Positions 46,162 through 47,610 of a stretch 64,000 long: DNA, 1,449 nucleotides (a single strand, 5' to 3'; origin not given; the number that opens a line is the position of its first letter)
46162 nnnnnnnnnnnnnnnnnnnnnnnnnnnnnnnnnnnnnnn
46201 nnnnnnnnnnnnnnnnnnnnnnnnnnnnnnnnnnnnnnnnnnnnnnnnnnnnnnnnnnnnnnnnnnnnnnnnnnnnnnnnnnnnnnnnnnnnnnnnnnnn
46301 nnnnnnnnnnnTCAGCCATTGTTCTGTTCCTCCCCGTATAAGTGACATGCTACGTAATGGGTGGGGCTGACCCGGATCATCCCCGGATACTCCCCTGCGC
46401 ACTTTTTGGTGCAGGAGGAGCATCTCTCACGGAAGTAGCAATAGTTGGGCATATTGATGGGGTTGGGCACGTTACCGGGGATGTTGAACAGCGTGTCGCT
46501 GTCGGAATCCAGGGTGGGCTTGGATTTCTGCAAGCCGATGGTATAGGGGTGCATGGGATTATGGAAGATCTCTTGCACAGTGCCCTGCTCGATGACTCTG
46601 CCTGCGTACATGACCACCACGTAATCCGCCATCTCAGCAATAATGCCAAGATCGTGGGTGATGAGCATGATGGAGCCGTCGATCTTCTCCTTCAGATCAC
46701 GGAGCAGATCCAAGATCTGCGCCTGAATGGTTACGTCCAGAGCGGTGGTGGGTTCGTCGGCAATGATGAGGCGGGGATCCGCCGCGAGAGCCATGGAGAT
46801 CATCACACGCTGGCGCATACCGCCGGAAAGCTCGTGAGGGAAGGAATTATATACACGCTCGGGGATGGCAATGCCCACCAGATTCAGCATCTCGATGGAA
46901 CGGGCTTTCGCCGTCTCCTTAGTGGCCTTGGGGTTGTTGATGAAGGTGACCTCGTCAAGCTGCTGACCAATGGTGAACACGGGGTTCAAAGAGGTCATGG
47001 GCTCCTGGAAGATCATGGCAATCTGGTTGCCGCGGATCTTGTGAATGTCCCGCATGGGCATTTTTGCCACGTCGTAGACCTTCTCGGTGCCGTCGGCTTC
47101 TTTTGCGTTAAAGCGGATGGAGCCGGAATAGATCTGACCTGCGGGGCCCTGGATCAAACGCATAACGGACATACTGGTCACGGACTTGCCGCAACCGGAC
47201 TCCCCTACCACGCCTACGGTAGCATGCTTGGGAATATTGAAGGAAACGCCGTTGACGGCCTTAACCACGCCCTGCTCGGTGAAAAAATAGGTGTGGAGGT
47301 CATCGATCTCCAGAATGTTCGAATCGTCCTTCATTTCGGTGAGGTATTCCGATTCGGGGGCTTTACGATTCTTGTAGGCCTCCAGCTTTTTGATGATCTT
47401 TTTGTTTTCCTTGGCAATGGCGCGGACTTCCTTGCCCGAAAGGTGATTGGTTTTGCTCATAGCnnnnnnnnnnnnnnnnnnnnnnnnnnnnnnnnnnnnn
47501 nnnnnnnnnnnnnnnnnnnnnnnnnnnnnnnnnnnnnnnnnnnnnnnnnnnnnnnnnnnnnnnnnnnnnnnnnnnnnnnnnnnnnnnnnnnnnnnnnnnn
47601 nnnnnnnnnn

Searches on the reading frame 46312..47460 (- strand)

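Call 71: search_protein_families(library=pfam, proteins=[window:46312-47460:-], max_evalue=0.001)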
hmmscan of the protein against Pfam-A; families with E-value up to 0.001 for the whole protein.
window:46312-47460:- (382 aa): 3 families
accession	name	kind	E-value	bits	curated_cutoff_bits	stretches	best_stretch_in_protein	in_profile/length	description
PF00005.33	ABC_tran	-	1.9e-24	87.3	25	1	70-239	2-137/137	ABC transporter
PF08352.17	oligo_HPY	-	4e-18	66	27.1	1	290-354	1-65/65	Oligopeptide/dipeptide transporter, C-terminal region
PF13304.12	AAA_21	-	0.00049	20.7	27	1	209-274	236-303/304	AAA domain, putative AbiEii toxin, Type IV TA system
